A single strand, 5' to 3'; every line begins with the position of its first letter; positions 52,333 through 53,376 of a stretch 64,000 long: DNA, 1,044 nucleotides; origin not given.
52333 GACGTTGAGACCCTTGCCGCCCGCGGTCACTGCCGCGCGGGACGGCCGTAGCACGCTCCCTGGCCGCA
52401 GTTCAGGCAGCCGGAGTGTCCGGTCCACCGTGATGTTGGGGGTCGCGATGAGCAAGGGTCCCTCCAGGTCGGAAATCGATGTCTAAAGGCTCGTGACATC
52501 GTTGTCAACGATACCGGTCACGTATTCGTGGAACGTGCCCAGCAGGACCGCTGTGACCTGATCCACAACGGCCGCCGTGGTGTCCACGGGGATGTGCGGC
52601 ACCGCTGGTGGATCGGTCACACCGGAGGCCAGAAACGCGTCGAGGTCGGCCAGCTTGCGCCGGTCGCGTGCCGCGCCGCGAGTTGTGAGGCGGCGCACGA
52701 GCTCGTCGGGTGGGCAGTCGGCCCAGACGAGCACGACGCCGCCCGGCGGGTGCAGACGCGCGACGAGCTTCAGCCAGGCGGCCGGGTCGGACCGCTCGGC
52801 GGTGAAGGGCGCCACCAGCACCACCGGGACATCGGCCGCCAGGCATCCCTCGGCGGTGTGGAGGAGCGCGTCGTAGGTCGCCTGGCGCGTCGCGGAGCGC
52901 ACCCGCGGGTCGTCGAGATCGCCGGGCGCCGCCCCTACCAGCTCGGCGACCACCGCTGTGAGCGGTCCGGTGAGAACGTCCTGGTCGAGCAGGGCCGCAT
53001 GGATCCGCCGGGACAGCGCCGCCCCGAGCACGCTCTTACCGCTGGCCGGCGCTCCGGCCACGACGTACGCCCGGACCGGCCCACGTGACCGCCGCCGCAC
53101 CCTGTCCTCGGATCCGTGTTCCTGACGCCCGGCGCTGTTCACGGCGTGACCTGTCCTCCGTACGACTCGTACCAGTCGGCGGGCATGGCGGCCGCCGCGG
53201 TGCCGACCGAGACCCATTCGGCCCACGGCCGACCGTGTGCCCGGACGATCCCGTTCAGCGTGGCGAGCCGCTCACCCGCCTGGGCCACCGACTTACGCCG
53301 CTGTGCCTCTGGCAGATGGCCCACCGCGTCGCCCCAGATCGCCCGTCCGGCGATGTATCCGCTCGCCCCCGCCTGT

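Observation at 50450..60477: Ten-gene coupled sugar operon with two LacD/YihT-family aldolases, three kinase folds and a cupin isomerase that fits no pathway I know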

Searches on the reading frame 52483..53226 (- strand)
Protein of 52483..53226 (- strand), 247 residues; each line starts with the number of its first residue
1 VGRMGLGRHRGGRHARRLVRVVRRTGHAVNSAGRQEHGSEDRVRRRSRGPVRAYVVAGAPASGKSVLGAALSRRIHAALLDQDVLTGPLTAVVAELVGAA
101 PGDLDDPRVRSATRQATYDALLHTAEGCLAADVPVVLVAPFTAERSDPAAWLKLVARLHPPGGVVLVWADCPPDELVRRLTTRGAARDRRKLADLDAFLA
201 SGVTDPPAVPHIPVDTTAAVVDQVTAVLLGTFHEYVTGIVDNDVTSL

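Call 4: search_protein_families(library=pfam, proteins=[window:52483-53226:-], max_evalue=0.01)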
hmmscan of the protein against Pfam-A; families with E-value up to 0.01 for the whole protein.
window:52483-53226:- (247 aa): 3 families
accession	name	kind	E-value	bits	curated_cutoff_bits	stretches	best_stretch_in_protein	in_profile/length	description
PF13671.12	AAA_33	-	1.4e-14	55.1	27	1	55-198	3-136/143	AAA domain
PF13238.12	AAA_18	-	6e-05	23.9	29.4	1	55-189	2-117/128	AAA domain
PF13191.12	AAA_16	-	0.0005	21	32.6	1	43-103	16-85/167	AAA ATPase domain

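Call 5: search_protein_families(library=ncbifam, proteins=[window:52483-53226:-], max_evalue=0.01)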
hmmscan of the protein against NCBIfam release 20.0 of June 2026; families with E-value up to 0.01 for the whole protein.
window:52483-53226:- (247 aa): 1 family
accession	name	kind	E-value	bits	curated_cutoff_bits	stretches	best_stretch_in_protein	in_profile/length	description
NF008583.0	PRK11545.1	equivalog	0.00036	20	265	1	52-86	9-43/177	gluconokinase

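Call 73: find_homologous_proteins(query=window:52483-53142:-, max_evalue=0.001)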
Query window:52483-53142:- (219 aa): 420 proteins with E <= 0.001 among 5742 candidates; the best 120 are listed.
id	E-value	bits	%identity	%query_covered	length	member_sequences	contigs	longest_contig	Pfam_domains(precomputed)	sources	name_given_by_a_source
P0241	8.8e-130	449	96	100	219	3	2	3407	PF13671.13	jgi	jgi:predicted kinase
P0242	3.9e-89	316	73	100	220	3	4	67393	PF13671.13,PF13238.13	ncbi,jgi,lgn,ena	-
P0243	1.4e-84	301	71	100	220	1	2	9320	PF13671.13,PF13238.13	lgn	-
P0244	1.7e-79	284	76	86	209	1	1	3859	PF13671.13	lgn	-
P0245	2.4e-78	281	71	84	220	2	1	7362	PF13671.13,PF13238.13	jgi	jgi:predicted kinase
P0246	5.2e-78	280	73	80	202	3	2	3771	PF13671.13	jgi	jgi:predicted kinase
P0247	9.0e-78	279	73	86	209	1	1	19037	PF13671.13,PF13238.13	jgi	jgi:predicted kinase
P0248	4.1e-77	277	72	91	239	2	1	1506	PF13671.13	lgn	-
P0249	2.8e-76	274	76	83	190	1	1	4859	PF13671.13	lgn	-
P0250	7.6e-76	272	73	86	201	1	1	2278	PF13671.13,PF13238.13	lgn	-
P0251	1.2e-75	272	71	91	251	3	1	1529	PF13671.13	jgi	jgi:predicted kinase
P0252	1.6e-75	271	72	84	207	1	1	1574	PF13671.13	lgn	-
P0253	3.0e-75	271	74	86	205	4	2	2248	PF13671.13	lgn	-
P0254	6.7e-75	269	67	92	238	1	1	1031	PF13671.13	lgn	-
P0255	1.1e-74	269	72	89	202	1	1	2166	PF13671.13,PF13238.13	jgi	jgi:predicted kinase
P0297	1.1e-48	184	57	83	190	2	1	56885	PF13671.13,PF13238.13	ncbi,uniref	ncbi:AAA family ATPase [Streptomyces javensis]|uniref:AAA family ATPase n=1 Tax=Streptomyces javensi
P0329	2.2e-43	166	60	75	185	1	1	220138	PF13671.13,PF13238.13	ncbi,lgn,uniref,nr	ncbi:AAA family ATPase [Pseudonocardia acaciae]|uniref:AAA family ATPase n=1 Tax=Pseudonocardia acac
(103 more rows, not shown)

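Call 74: find_encoding_contigs(protein=P0329, flank=8000, max_places=1)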
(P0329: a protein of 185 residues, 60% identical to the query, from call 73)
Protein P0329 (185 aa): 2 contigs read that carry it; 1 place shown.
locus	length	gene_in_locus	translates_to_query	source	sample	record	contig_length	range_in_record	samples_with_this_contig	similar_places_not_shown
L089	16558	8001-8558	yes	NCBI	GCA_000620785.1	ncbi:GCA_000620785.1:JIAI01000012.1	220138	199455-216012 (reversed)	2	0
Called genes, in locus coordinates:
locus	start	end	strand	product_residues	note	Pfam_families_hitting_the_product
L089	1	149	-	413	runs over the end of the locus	PF01266:DAO, PF07992:Pyr_redox_2 (faint), PF01593:Amino_oxidase (faint), PF13450:NAD_binding_8 (weak)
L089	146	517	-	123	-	PF26947:CDL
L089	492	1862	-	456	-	PF01595:CNNM, PF00571:CBS, PF03471:CorC_HlyC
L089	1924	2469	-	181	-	PF02130:YbeY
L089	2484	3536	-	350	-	PF02562:PhoH, PF13245:AAA_19, PF13604:AAA_30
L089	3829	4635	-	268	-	PF20260:PUA_4, PF04452:Methyltrans_RNA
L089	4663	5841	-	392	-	PF00226:DnaJ, PF01556:DnaJ_C, PF00684:DnaJ_CXXCXGXG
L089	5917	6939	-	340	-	PF08220:HTH_DeoR (faint), PF01628:HrcA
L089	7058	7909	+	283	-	PF02146:SIR2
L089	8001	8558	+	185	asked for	PF13238:AAA_18, PF13671:AAA_33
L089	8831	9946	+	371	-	-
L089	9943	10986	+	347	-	PF00356:LacI, PF00532:Peripla_BP_1, PF13407:Peripla_BP_4, PF13377:Peripla_BP_3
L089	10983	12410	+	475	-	PF00370:FGGY_N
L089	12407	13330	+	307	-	PF01791:DeoC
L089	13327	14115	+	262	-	PF00005:ABC_tran, PF13304:AAA_21 (faint)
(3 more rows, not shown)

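Call 75: find_encoding_contigs(protein=P0297, flank=8000, max_places=1)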
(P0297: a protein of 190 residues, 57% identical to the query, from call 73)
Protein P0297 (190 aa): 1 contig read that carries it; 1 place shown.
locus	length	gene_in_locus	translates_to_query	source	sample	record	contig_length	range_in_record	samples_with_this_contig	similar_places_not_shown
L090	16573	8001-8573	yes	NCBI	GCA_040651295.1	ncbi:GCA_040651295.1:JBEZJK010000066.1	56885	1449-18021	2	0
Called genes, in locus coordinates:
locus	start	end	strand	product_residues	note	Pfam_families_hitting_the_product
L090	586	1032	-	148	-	PF12680:SnoaL_2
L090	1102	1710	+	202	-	PF00440:TetR_N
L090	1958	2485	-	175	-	PF22381:Staph_reg_Sar_Rot, PF01047:MarR, PF12802:MarR_2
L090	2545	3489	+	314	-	PF04909:Amidohydro_2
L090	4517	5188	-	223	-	PF13468:Glyoxalase_3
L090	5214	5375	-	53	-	-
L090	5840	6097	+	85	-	PF13576:Pentapeptide_3 (weak)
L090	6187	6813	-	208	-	PF00440:TetR_N, PF13305:TetR_C_33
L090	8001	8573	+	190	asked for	PF13238:AAA_18 (weak), PF13671:AAA_33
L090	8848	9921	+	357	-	PF00356:LacI, PF00532:Peripla_BP_1, PF13407:Peripla_BP_4, PF13377:Peripla_BP_3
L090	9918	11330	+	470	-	PF00370:FGGY_N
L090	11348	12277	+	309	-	PF01791:DeoC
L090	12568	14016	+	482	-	PF00083:Sugar_tr, PF07690:MFS_1, PF06609:TRI12, PF07690:MFS_1 (weak)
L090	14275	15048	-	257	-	PF13751:DDE_Tnp_1_6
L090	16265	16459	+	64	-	-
